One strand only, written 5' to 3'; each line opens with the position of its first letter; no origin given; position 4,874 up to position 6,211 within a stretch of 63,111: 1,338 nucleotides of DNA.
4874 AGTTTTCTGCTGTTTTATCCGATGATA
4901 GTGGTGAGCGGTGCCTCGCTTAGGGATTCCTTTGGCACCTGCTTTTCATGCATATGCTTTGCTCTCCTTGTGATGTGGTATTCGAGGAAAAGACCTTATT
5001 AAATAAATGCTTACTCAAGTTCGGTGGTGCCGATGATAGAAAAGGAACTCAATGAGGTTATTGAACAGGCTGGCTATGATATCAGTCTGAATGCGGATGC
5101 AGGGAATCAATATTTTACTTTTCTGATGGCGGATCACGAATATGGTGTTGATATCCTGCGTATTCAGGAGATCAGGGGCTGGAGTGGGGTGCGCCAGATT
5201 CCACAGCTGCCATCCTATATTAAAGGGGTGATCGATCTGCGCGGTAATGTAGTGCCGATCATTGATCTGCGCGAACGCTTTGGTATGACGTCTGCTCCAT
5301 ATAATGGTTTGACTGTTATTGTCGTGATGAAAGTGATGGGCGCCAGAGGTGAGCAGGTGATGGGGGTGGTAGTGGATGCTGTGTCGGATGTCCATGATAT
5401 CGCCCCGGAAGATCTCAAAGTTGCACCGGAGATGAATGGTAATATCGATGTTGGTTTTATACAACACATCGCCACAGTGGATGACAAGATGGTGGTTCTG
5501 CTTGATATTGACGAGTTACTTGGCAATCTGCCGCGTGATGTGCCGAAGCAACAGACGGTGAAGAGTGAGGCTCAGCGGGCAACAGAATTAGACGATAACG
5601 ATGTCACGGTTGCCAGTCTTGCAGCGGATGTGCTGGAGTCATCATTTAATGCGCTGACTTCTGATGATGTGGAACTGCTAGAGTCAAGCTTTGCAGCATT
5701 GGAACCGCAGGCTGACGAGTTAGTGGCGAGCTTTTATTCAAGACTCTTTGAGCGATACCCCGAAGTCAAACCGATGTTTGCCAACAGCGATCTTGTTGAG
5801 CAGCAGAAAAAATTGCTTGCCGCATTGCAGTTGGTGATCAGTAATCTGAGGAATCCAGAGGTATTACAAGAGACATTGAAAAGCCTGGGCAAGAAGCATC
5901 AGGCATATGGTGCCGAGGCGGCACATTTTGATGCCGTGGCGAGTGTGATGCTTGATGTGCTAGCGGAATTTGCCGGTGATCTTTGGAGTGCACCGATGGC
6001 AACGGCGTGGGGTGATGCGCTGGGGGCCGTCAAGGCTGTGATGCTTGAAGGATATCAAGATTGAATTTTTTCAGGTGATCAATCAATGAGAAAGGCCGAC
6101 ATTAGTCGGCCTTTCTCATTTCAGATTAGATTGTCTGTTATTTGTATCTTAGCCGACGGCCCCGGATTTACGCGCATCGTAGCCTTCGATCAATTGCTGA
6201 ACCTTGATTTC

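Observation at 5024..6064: Orphan CheW fused to a C-terminal haem-globin domain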

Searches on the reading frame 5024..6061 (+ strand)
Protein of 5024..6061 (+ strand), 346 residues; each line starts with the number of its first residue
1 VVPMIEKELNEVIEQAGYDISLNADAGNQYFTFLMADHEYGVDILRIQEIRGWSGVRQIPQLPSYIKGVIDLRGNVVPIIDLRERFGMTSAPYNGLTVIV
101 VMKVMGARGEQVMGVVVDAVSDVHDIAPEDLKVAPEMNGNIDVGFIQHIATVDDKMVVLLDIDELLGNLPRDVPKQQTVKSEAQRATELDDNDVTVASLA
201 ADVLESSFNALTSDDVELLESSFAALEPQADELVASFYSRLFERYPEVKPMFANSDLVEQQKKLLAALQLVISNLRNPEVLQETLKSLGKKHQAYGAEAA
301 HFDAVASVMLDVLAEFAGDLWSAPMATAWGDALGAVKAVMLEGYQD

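Call 3: search_protein_families(library=pfam, proteins=[window:5024-6061:+], max_evalue=0.01)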
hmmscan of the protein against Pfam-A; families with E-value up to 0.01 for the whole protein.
window:5024-6061:+ (346 aa): 3 families
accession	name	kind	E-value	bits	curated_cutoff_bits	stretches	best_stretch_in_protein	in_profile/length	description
PF01584.24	CheW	-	1.4e-33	115.9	23.5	1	29-166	1-134/138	CheW-like domain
PF00042.28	Globin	-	2.1e-18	67.3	22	1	236-340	2-117/117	Globin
PF11563.14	Protoglobin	-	2.8e-05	24.6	25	1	207-316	10-118/158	Protoglobin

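Call 4: search_protein_families(library=ncbifam, proteins=[window:5024-6061:+], max_evalue=0.01)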
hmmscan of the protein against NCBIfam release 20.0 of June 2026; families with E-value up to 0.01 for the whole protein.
window:5024-6061:+ (346 aa): 2 families
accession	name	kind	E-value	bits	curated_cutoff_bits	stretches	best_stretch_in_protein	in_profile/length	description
NF007903.0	PRK10612.1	equivalog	1.3e-35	122.6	260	1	25-167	14-152/167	chemotaxis protein CheW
NF009805.0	PRK13289.1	equivalog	2.8e-18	66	432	1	211-340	2-133/399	NO-inducible flavohemoprotein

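Call 5: search_solved_structures(query=window:5024-6061:+, max_evalue=1, show_alignments=3)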
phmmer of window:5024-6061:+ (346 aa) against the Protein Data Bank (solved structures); distinct sequences matched with E-value up to 1: 118 (the best 60 are shown).
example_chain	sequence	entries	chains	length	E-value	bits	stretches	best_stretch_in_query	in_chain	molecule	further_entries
2ho9_A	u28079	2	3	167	3.7e-32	115.2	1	25-168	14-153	Chemotaxis protein cheW | CheW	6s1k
8c5v_E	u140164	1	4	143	1.3e-31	113.5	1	27-167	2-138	Chemotaxis protein CheW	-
2qdl_A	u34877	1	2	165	6.3e-21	78.3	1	31-163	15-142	Chemotaxis signal transduction protein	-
3wfw_A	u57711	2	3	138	5.4e-16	62.1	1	212-344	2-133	Hemoglobin-like flavoprotein fused to Roadblock/LC7 domain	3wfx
3s1i_A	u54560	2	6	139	1.4e-15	60.8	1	214-341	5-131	Hemoglobin-like flavoprotein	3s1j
3ubc_A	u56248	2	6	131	2e-15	60.2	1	215-340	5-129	Hemoglobin-like flavoprotein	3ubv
1vhb_A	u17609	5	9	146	1.1e-13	54.5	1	215-342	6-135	HEMOGLOBIN | PROTEIN (HEMOGLOBIN)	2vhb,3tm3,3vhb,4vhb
3tld_A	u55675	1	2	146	4e-13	52.7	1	215-342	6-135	Bacterial hemoglobin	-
3tm9_A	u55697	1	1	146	2e-12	50.4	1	215-342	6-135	Bacterial hemoglobin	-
7ohd_A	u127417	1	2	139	1e-11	48.1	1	216-344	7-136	Neuroglobin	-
1cqx_A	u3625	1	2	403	6.4e-11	45.4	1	215-341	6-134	FLAVOHEMOPROTEIN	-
3ozu_A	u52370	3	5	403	6.9e-11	45.3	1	215-341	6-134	Flavohemoprotein | Flavohemoglobin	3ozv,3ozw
6wk3_A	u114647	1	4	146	2.7e-10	43.4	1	212-333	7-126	Nitric oxide dioxygenase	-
1d8u_A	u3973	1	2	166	6.1e-10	42.2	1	214-338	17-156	NON-SYMBIOTIC HEMOGLOBIN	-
2gnw_A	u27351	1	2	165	8.6e-10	41.7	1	215-338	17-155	Non-symbiotic hemoglobin 1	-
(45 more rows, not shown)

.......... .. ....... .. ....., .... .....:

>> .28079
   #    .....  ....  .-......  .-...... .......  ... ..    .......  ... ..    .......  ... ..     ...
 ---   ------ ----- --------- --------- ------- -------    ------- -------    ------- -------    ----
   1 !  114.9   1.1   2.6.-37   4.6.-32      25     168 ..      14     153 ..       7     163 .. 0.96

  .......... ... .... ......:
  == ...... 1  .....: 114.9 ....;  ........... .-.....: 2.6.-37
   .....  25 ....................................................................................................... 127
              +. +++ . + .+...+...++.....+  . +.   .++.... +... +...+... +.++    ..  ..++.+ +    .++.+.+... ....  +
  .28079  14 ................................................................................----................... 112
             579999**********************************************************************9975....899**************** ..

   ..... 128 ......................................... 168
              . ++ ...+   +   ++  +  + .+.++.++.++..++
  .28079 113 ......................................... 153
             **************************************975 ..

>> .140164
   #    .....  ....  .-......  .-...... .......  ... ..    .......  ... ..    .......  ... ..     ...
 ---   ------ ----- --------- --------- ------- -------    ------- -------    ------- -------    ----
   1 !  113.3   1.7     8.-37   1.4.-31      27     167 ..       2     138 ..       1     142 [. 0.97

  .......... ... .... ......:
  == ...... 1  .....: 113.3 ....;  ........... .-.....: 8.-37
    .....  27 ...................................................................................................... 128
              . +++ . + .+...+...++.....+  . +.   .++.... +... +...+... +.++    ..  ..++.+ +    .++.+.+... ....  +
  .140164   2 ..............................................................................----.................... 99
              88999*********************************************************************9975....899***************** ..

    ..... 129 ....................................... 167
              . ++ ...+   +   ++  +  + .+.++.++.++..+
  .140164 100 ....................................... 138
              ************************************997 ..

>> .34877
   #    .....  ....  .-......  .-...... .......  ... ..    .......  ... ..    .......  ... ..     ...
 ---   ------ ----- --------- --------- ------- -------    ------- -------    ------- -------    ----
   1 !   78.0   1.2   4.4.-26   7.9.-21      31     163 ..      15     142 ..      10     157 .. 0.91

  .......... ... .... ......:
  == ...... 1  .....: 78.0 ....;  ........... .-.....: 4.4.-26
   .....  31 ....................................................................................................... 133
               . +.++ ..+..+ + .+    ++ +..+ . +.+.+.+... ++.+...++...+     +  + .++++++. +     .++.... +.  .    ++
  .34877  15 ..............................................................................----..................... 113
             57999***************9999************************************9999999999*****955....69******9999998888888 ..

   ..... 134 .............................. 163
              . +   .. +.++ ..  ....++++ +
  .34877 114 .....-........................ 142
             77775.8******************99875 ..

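Call 6: find_homologous_proteins(query=window:5024-6061:+, max_evalue=0.00001)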
Query window:5024-6061:+ (346 aa): 138 proteins with E <= 0.00001 among 8000 candidates; the best 120 are listed.
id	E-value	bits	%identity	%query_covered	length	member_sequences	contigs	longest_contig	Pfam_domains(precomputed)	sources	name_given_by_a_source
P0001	6.5e-218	740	100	99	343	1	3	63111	PF01584.25,PF00042.29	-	-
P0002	9.2e-195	664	54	92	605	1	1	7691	PF01584.25,PF01152.28,PF00042.29,PF11563.15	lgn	-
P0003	2.1e-191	653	53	91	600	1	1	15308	PF01584.25,PF01152.28,PF00042.29,PF11563.15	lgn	-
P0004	1.5e-189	647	64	99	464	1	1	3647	PF01584.25,PF00042.29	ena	-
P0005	5.1e-189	645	62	99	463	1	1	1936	PF01584.25,PF01152.28,PF00042.29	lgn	-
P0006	1.7e-187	640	51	97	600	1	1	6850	PF01584.25,PF01152.28,PF00042.29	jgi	-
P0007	3.7e-183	626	51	95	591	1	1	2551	PF01584.25,PF01152.28,PF00042.29,PF11563.15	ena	-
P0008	5.5e-181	619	62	99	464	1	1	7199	PF01584.25,PF00042.29,PF11563.15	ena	-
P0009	1.6e-179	614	60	99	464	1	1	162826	PF01584.25,PF01152.28,PF00042.29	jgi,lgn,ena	-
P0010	6.2e-178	609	61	99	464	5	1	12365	PF01584.25,PF01152.28,PF00042.29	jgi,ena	-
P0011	1.2e-177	608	58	99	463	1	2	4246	PF01584.25,PF00042.29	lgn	-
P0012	1.5e-176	604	59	99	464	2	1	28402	PF01584.25,PF01152.28,PF00042.29,PF11563.15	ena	-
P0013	7.3e-172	589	58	99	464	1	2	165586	PF01584.25,PF00042.29,PF11563.15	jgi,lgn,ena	-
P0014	1.8e-171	588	58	99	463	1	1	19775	PF01584.25,PF01152.28,PF00042.29,PF11563.15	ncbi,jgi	-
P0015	2.1e-161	555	47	90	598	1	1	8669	PF01584.25,PF01152.28,PF00042.29,PF11563.15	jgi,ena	-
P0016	9.5e-144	497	51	96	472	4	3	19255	PF01584.25,PF00042.29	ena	-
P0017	5.8e-143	494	51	93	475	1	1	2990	PF01584.25,PF00042.29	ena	-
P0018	1.9e-131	456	56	39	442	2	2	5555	PF00042.29,PF11563.15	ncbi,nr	ncbi:MAG: globin domain-containing protein [Gammaproteobacteria bacterium]|nr:globin domain-containi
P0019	6.2e-111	389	59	92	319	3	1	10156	PF01584.25,PF00042.29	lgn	-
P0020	1.2e-107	378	57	92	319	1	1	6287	PF01584.25,PF00042.29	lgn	-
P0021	1.6e-106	374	57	93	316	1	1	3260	PF01584.25,PF00042.29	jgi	jgi:purine-binding chemotaxis protein CheW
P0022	3.2e-100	354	55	94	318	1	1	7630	PF01584.25,PF00042.29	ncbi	-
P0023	2.4e-97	344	50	97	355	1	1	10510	PF01584.25,PF00042.29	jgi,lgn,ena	-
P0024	2.6e-97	344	54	91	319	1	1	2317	PF01584.25,PF00042.29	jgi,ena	-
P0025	1.0e-95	339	52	94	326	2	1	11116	PF01584.25,PF00042.29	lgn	-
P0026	3.6e-88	314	51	90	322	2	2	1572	PF01584.25,PF00042.29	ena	-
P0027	3.2e-87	311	50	93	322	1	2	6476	PF01584.25,PF00042.29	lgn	-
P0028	2.6e-84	301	48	91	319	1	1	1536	PF01584.25,PF00042.29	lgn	-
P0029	7.3e-84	300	48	90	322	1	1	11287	PF01584.25,PF00042.29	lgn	-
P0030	5.6e-83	297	71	57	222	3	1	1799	PF01584.25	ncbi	-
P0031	3.7e-81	291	45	92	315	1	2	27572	PF01584.25,PF00042.29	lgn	-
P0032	4.2e-81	291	44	97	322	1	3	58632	PF01584.25,PF00042.29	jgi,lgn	-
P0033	4.6e-80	287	46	91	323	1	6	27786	PF01584.25,PF00042.29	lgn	-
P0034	6.1e-80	287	45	92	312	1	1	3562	PF01584.25,PF00042.29,PF11563.15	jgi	jgi:chemotaxis signal transduction protein/hemoglobin-like flavoprotein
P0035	6.5e-80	287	47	93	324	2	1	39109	PF01584.25,PF00042.29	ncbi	ncbi:chemotaxis protein CheW [Kaarinaea lacus]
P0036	1.0e-79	286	44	95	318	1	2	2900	PF01584.25,PF00042.29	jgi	jgi:purine-binding chemotaxis protein CheW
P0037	1.4e-78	283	43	92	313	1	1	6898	PF01584.25,PF00042.29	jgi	-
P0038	5.6e-78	281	44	97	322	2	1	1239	PF01584.25,PF00042.29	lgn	-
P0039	8.7e-78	280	46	93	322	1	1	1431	PF01584.25,PF00042.29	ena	-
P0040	2.2e-77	279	43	91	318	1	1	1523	PF01584.25,PF00042.29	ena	-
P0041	1.5e-76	276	45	91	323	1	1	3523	PF01584.25,PF00042.29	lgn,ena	-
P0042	3.0e-76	275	45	91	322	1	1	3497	PF01584.25,PF00042.29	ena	-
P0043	4.5e-76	274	42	94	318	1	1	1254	PF01584.25,PF00042.29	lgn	-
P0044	5.6e-76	274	43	91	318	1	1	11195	PF01584.25,PF00042.29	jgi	jgi:purine-binding chemotaxis protein CheW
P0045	9.2e-76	273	43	91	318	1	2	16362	PF01584.25,PF00042.29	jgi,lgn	jgi:purine-binding chemotaxis protein CheW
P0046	1.6e-74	269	45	93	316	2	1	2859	PF01584.25,PF00042.29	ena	-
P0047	2.6e-74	269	41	94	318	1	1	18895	PF01584.25,PF00042.29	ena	-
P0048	1.4e-73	266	44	91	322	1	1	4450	PF01584.25,PF00042.29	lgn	-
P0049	1.5e-63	233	44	48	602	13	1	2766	PF13599.14,PF00805.29,PF00042.29,PF25296.2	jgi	jgi:hemoglobin-like flavoprotein/uncharacterized protein YjbI with pentapeptide repeats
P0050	1.4e-62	230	43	48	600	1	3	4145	PF13576.13,PF13599.14,PF00805.29,PF00042.29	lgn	-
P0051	1.6e-62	230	43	48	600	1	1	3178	PF13576.13,PF13599.14,PF00805.29,PF00042.29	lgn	-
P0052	1.8e-61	226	49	38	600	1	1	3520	PF13576.13,PF13599.14,PF00805.29,PF00042.29,PF25296.2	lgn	-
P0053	8.4e-61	224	48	38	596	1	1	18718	PF13599.14,PF00805.29,PF00042.29,PF25296.2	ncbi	-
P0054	1.7e-60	223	43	49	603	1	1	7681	PF13576.13,PF13599.14,PF00805.29,PF00042.29,PF25296.2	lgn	-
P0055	1.5e-59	220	47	38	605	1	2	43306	PF13576.13,PF13599.14,PF00805.29,PF00042.29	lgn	-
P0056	8.2e-58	214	48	38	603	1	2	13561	PF13576.13,PF13599.14,PF00805.29,PF00042.29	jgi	jgi:hemoglobin-like flavoprotein/uncharacterized protein YjbI with pentapeptide repeats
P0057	1.6e-56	210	50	38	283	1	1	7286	PF00042.29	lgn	-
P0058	3.0e-53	199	48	42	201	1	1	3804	PF01584.25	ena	-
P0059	1.8e-51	194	53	48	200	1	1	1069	PF01584.25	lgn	-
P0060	3.2e-51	193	44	48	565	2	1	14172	PF13576.13,PF13599.14,PF00805.29,PF00042.29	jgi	jgi:hemoglobin-like flavoprotein/uncharacterized protein YjbI with pentapeptide repeats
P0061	5.6e-51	192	33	44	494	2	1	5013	PF01584.25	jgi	-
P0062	1.1e-48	184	52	38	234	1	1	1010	PF00042.29,PF11563.15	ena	-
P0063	8.2e-48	182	54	43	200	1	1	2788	PF01584.25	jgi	jgi:purine-binding chemotaxis protein CheW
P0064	1.1e-46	178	55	42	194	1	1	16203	PF01584.25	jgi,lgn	-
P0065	1.6e-46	177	53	47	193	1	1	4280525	PF01584.25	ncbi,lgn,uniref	ncbi:chemotaxis protein CheW [Agaribacterium sp. ZY112]|uniref:chemotaxis protein CheW n=1 Tax=Agari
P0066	8.4e-46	175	52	46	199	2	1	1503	PF01584.25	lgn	-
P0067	2.9e-45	173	52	44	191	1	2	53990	PF01584.25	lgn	-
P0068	5.4e-45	172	54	47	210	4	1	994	PF01584.25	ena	-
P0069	8.6e-45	172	47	54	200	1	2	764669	PF01584.25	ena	-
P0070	2.5e-44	170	51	45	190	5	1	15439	PF01584.25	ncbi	-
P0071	1.9e-43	167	52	42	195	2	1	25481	PF01584.25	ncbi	-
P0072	2.1e-43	167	49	47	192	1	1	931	PF01584.25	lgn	-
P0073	2.7e-43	167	52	43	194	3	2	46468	PF01584.25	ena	-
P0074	2.7e-43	167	50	44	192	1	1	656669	PF01584.25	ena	-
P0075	4.3e-43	166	46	49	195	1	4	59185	PF01584.25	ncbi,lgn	-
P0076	4.6e-43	166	48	47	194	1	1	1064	PF01584.25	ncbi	-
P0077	1.1e-42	165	52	41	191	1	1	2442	PF01584.25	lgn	-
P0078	1.2e-42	165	50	44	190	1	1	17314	PF01584.25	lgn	-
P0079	1.2e-42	165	49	44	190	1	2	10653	PF01584.25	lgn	-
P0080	1.4e-42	164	51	42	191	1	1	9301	PF01584.25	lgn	-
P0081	1.7e-42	164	52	42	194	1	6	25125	PF01584.25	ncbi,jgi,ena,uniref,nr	ncbi:chemotaxis protein CheW [Oleispira antarctica]|uniref:Chemotaxis protein CheW n=1 Tax=Oleispira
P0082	2.4e-42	164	51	45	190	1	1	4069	PF01584.25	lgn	-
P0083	2.4e-42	164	51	41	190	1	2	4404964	PF01584.25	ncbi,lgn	-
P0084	3.0e-42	163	50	46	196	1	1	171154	PF01584.25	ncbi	ncbi:chemotaxis protein CheW [Endothiovibrio diazotrophicus]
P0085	4.6e-42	163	52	40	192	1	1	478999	PF01584.25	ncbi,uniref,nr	ncbi:chemotaxis protein CheW [Exilibacterium tricleocarpae]|uniref:Chemotaxis protein CheW n=1 Tax=E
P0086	5.4e-42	162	44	51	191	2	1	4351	PF01584.25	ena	-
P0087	5.4e-42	162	52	43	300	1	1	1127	PF01584.25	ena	-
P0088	1.1e-41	161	49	43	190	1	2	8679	PF01584.25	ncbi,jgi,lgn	jgi:purine-binding chemotaxis protein CheW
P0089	1.5e-41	161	47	47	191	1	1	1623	PF01584.25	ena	-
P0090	3.7e-41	160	50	42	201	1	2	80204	PF01584.25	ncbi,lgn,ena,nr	ncbi:MAG: purine-binding chemotaxis protein CheW [Oleispira sp.]|nr:purine-binding chemotaxis protei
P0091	4.3e-41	159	50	42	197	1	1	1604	PF01584.25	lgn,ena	-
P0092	6.5e-41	159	48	38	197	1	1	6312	PF01584.25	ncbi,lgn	-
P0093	1.0e-40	158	46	48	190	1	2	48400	PF01584.25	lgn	-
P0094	1.0e-40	158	43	55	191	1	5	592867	PF01584.25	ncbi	-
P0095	1.2e-40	158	37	91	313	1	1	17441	PF01584.25,PF00042.29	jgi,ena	-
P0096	1.5e-40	158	37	91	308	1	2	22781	PF01584.25,PF00042.29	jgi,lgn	jgi:chemotaxis signal transduction protein/hemoglobin-like flavoprotein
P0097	2.2e-40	157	49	42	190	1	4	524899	PF01584.25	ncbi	-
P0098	4.6e-40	156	47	48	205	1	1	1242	PF01584.25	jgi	-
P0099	5.1e-40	156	51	40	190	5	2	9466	PF01584.25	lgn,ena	-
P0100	6.1e-40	156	58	38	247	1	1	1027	PF00042.29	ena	-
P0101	6.8e-40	155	52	43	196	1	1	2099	PF01584.25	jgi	jgi:purine-binding chemotaxis protein CheW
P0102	9.2e-40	155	50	40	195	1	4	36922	PF01584.25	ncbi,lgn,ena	-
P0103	1.3e-39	155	49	45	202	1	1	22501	PF01584.25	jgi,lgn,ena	-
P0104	1.5e-39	154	51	42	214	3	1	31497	PF01584.25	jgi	-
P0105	1.8e-39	154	51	41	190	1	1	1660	PF01584.25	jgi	-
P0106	5.3e-39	153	43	58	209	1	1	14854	PF01584.25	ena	-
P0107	6.8e-39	152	57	38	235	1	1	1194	PF00042.29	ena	-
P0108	9.5e-39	152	47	45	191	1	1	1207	PF01584.25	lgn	-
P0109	1.7e-38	151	57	37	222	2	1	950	PF00042.29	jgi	jgi:methyl-accepting chemotaxis protein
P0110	2.6e-38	150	49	40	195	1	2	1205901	PF01584.25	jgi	-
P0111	3.1e-38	150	49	40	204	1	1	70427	PF01584.25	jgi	jgi:purine-binding chemotaxis protein CheW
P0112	3.3e-38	150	51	42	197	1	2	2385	PF01584.25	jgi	jgi:purine-binding chemotaxis protein CheW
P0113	6.4e-38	149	51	42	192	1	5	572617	PF01584.25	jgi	jgi:purine-binding chemotaxis protein CheW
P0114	6.4e-37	146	46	45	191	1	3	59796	PF01584.25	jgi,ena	jgi:purine-binding chemotaxis protein CheW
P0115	6.8e-37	146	46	45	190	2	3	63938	PF01584.25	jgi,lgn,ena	-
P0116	1.3e-36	145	48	44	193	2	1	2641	PF01584.25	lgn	-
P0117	2.9e-36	144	42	51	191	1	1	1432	PF01584.25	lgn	-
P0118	2.0e-35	141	43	44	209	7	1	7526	PF01584.25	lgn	-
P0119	5.7e-35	139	47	42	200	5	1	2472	PF01584.25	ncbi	-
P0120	1.4e-34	138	46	42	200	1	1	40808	PF01584.25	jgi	jgi:purine-binding chemotaxis protein CheW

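Call 12: find_encoding_contigs(protein=P0001, flank=10000, max_places=5)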
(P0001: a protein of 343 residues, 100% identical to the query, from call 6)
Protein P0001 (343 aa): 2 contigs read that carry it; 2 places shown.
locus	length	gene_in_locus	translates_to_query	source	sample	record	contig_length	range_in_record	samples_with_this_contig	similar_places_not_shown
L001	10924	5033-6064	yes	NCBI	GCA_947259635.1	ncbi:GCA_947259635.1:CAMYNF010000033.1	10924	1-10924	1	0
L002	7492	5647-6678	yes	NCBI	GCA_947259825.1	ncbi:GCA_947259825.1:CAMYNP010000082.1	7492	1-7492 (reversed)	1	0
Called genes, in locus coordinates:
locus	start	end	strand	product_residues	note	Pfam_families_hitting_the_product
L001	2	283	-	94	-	?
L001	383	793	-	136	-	-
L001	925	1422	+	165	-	PF05981:CreA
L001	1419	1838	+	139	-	PF07386:DUF1499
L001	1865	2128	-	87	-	PF12843:QSregVF_b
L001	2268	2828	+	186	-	PF03695:UPF0149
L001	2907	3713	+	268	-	PF11227:DUF3025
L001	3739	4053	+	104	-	PF01722:BolA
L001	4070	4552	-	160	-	PF00027:cNMP_binding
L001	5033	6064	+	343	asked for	PF01584:CheW, PF00042:Globin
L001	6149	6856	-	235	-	PF12119:DUF3581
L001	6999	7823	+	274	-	PF02517:Rce1-like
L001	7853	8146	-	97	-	PF07238:PilZ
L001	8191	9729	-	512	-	PF02463:SMC_N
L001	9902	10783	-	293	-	PF01513:NAD_kinase, PF20143:NAD_kinase_C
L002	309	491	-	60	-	-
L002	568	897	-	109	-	-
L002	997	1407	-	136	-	-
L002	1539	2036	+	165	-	PF05981:CreA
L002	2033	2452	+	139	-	PF07386:DUF1499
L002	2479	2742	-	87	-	PF12843:QSregVF_b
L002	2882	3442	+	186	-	PF03695:UPF0149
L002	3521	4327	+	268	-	PF11227:DUF3025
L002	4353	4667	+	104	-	PF01722:BolA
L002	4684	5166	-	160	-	PF00027:cNMP_binding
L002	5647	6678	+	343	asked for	PF01584:CheW, PF00042:Globin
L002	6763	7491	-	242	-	?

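Call 13: find_encoding_contigs(protein=P0009, flank=10000, max_places=3)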
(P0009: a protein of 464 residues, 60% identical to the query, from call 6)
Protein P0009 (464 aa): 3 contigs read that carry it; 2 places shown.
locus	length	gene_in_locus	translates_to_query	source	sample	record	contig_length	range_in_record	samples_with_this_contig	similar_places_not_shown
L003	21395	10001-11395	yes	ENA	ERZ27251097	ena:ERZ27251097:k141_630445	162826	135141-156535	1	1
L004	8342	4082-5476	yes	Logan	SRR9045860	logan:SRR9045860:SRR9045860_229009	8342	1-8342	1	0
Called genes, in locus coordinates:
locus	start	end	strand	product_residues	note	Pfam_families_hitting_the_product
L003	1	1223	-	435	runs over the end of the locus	PF02127:Peptidase_M18, PF05343:Peptidase_M42 (faint)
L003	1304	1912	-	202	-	PF03975:CheD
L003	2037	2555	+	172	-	PF00588:SpoU_methylase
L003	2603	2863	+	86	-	PF16691:DUF5062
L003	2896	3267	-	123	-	PF00034:Cytochrom_C (weak)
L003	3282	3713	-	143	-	PF12158:DUF3592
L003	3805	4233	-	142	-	-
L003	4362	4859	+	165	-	PF05981:CreA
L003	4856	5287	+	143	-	PF07386:DUF1499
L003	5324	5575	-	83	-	PF12843:QSregVF_b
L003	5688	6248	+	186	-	PF03695:UPF0149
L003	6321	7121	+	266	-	PF11227:DUF3025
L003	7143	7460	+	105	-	PF01722:BolA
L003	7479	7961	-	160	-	PF00027:cNMP_binding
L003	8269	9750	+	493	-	PF02696:SelO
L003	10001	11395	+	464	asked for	PF01584:CheW, PF00042:Globin, PF01152:Bac_globin (faint), PF00042:Globin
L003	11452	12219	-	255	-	PF12119:DUF3581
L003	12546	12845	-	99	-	PF07238:PilZ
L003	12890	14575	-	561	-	PF02463:SMC_N, PF13175:AAA_15 (weak), PF13476:AAA_23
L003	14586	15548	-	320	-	PF01513:NAD_kinase, PF20143:NAD_kinase_C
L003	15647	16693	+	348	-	PF03444:WHD_HrcA (weak), PF01628:HrcA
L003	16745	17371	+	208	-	PF01025:GrpE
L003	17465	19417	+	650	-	PF00012:HSP70, PF06723:MreB_Mbl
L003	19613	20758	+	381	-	PF00226:DnaJ, PF01556:DnaJ_C, PF00684:DnaJ_CXXCXGXG, PF27439:DnaJ_C_2 (weak)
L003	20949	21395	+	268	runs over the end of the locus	PF01113:DapB_N, PF05173:DapB_C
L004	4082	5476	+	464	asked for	PF01584:CheW, PF00042:Globin, PF01152:Bac_globin (faint), PF00042:Globin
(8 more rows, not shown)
